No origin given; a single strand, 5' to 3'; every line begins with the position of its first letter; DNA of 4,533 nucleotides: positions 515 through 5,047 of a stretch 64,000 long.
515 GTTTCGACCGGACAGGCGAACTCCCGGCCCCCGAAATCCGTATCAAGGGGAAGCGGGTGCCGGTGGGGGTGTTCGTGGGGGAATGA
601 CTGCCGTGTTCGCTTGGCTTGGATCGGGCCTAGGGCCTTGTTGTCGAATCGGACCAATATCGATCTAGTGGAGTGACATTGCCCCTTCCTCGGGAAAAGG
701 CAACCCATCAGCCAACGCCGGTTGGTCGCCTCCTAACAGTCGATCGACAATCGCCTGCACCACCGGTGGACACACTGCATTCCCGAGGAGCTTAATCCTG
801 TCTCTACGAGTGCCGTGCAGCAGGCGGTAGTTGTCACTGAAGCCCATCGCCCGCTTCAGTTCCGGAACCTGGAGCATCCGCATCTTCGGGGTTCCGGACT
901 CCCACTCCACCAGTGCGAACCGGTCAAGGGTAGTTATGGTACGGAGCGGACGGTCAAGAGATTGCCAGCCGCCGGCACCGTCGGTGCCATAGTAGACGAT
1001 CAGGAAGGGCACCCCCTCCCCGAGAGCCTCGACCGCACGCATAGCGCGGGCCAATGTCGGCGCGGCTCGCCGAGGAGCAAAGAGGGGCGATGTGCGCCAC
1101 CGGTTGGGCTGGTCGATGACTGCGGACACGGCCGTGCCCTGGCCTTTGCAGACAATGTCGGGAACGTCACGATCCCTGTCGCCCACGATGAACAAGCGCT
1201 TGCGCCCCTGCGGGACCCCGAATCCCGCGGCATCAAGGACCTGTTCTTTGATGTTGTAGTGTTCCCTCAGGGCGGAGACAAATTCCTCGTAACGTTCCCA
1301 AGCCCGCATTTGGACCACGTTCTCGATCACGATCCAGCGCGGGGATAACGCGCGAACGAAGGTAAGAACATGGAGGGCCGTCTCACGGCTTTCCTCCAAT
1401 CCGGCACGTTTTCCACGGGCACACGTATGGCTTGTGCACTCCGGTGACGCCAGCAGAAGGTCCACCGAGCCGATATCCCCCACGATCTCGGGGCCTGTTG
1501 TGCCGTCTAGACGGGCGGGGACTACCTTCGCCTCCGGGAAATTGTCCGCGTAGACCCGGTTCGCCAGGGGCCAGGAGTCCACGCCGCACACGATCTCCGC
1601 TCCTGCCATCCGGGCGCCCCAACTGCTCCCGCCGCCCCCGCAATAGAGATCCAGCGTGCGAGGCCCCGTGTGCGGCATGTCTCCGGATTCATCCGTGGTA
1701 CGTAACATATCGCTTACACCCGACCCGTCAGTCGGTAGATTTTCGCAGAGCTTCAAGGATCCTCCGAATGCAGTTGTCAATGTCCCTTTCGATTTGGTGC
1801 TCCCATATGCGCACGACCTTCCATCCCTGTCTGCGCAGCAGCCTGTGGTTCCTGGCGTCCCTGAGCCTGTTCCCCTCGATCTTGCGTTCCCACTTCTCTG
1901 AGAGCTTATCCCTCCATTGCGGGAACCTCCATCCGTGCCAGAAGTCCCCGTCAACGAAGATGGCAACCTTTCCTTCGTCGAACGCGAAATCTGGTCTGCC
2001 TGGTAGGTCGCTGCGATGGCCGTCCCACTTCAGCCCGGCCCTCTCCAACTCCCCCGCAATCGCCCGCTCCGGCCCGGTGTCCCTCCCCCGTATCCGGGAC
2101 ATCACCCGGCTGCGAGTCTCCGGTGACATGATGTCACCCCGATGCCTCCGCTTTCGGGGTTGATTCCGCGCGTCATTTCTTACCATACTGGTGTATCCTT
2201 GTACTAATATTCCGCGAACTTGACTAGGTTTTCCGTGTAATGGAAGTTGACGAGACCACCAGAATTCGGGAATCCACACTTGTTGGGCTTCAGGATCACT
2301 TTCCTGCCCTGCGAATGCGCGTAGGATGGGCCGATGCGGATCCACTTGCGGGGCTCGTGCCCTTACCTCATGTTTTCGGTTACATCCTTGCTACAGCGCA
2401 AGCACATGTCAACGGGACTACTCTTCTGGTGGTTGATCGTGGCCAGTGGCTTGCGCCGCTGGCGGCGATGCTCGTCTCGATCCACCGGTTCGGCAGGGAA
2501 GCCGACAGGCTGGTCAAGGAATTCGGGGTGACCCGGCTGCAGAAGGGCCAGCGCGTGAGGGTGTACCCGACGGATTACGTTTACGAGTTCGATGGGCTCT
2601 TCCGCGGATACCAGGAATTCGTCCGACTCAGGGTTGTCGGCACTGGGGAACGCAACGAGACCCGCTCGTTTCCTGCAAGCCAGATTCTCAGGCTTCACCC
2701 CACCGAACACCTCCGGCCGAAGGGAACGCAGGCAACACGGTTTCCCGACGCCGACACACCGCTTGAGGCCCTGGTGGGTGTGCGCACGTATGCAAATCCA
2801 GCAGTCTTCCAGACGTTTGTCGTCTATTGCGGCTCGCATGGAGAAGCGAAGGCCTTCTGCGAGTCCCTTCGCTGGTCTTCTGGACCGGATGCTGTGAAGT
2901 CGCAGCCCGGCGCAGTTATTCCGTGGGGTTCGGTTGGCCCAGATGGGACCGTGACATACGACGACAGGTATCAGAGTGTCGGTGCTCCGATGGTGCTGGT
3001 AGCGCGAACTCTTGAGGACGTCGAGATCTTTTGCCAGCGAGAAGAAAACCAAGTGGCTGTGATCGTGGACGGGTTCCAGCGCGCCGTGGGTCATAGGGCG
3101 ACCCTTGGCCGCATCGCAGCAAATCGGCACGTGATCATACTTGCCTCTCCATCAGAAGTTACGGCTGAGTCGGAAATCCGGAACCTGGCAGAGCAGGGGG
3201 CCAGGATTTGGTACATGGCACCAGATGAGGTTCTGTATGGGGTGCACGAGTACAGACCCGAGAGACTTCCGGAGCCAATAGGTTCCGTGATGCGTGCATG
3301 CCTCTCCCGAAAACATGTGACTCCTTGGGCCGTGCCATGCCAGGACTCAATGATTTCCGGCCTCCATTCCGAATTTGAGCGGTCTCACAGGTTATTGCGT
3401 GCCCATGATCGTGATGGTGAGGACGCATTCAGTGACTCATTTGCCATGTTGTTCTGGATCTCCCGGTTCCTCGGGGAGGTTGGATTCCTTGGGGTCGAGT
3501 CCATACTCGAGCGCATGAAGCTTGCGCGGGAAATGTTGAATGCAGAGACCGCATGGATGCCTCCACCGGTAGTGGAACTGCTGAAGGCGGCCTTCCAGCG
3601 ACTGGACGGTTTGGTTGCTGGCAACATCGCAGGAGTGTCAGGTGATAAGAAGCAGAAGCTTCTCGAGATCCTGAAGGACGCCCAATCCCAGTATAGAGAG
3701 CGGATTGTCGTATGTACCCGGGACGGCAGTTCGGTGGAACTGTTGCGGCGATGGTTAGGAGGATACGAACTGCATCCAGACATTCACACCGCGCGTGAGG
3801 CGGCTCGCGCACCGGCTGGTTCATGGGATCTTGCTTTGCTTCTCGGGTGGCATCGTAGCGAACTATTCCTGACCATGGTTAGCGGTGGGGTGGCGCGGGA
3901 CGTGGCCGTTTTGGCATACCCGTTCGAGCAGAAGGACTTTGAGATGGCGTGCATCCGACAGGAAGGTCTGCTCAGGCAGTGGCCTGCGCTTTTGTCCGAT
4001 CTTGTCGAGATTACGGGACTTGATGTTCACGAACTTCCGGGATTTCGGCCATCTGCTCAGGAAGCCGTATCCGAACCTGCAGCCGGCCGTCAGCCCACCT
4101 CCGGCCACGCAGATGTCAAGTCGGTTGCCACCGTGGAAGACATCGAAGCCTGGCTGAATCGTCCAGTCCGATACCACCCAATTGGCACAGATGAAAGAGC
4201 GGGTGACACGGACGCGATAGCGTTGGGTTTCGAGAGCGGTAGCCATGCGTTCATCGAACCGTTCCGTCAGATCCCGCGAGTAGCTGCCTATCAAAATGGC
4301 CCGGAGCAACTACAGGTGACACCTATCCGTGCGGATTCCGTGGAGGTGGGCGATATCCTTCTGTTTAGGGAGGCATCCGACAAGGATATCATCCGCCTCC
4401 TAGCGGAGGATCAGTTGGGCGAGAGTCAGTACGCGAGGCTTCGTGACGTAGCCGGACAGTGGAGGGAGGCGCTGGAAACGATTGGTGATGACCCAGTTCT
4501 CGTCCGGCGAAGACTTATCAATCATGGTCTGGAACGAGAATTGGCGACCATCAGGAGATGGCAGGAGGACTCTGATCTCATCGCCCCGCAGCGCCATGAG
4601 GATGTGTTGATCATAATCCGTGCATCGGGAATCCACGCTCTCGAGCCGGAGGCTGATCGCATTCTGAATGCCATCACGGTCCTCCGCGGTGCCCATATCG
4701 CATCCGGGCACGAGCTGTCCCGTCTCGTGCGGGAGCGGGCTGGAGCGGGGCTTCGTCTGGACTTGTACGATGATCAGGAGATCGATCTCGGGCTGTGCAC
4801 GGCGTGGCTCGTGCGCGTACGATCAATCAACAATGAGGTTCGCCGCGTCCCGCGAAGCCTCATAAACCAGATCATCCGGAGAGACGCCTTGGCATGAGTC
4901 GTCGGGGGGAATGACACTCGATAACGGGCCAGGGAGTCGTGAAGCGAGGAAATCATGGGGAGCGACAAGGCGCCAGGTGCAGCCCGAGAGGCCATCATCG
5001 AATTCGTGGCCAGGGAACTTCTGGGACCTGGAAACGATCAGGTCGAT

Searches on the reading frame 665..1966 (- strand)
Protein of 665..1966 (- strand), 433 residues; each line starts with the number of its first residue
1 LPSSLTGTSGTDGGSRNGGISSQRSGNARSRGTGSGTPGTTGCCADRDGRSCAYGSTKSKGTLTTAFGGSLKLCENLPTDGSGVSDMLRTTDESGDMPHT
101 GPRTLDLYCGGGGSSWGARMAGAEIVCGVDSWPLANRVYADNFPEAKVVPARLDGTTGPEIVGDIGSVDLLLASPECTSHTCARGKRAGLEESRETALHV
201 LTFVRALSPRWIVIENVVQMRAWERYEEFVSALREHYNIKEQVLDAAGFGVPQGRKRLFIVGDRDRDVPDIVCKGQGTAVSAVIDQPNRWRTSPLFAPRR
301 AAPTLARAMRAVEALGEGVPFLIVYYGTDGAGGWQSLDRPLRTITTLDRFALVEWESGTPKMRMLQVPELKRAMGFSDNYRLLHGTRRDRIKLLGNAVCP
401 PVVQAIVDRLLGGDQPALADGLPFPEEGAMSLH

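Call 8: search_protein_families(library=padloc, proteins=[window:665-1966:-], max_evalue=0.001)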
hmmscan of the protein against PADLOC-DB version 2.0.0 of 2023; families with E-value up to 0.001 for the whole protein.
window:665-1966:- (433 aa): 50 families (the best 25 are shown)
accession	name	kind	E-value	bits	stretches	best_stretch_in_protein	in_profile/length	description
PDLC02654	DrmMII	-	1.5e-95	318.2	1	103-411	5-319/322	DrmMII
PDLC03378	MTase_II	-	6.9e-37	125.5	1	104-410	5-326/344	Type II methyltransferase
PDLC03234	MTase_II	-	1.5e-34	117.9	2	104-273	7-187/375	Type II methyltransferase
PDLC03326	MTase_II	-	8.9e-34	115.3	2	102-265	5-177/412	Type II methyltransferase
PDLC00033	DruM2|DruM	-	1.2e-30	105.1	1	103-268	23-195/368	DNA cytosine methylase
PDLC00026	DruM2|DruM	-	3.7e-28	97.1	1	103-410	6-314/336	DNA cytosine methylase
PDLC03272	MTase_II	-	1.6e-27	94.7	1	96-411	69-387/407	Type II methyltransferase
PDLC03270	MTase_II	-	2.6e-24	83.8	1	103-268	2-166/309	Type II methyltransferase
PDLC00027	DruM2|DruM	-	2.9e-23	80.8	1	103-265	13-173/361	DNA cytosine methylase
PDLC03343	MTase_II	-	1.6e-20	71.5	1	103-268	7-173/462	Type II methyltransferase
PDLC02650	DrmMII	-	1.2e-19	68.6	3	105-220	12-136/435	DrmMII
PDLC03712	oMTase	-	1.8e-19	67.8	1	106-263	231-392/537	orphan methyltransferase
PDLC00031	DruM2|DruM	-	7.6e-18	62.7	1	103-265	13-173/361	DNA cytosine methylase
PDLC03237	MTase_II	-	2.3e-17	60.2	1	105-265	797-970/1036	Type II methyltransferase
PDLC02655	DrmMII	-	1.5e-16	58.6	1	103-264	2-166/323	DrmMII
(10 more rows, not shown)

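Call 9: search_protein_families(library=pfam, proteins=[window:665-1966:-], max_evalue=0.001)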
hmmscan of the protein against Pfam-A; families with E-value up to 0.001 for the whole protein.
window:665-1966:- (433 aa): 1 family
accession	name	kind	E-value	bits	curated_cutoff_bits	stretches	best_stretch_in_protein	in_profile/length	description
PF00145.23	DNA_methylase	-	9.9e-32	111.1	22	2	103-265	2-163/324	C-5 cytosine-specific DNA methylase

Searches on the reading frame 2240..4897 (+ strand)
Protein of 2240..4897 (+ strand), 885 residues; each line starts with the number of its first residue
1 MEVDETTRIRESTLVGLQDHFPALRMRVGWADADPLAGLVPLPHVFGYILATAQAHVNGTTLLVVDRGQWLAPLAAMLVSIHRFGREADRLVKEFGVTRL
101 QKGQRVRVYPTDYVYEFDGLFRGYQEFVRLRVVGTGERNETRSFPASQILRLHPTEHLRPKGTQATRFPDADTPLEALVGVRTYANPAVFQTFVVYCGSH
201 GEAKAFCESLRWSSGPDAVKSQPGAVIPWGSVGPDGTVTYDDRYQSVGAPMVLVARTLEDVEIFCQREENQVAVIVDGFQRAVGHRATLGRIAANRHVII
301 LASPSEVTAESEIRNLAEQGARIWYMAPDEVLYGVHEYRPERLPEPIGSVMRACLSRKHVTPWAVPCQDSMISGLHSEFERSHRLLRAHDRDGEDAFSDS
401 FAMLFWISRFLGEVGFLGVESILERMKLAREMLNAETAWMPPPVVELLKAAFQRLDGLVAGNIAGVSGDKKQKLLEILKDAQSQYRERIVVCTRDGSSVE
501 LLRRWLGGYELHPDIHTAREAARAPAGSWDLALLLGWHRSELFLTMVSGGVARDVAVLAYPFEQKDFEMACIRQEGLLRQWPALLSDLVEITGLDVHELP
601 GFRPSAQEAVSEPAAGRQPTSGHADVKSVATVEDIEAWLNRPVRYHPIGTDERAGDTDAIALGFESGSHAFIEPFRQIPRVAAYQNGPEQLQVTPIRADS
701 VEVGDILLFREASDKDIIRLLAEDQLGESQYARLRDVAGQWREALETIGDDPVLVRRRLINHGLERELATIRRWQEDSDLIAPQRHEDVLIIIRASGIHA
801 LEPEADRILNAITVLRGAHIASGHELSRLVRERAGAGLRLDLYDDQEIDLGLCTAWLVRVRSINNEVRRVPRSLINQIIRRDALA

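Call 8: search_protein_families(library=padloc, proteins=[window:2240-4897:+], max_evalue=0.001)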
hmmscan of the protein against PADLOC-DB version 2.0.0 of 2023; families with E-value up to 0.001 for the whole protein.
window:2240-4897:+ (885 aa): 0 families

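Call 9: search_protein_families(library=pfam, proteins=[window:2240-4897:+], max_evalue=0.001)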
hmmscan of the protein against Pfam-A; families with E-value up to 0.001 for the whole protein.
window:2240-4897:+ (885 aa): 1 family
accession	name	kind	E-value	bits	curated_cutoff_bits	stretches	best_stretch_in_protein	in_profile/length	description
PF24957.1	DrmE_C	-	0.00013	22.1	27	1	684-833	26-179/181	DISARM protein DrmE, C-terminal domain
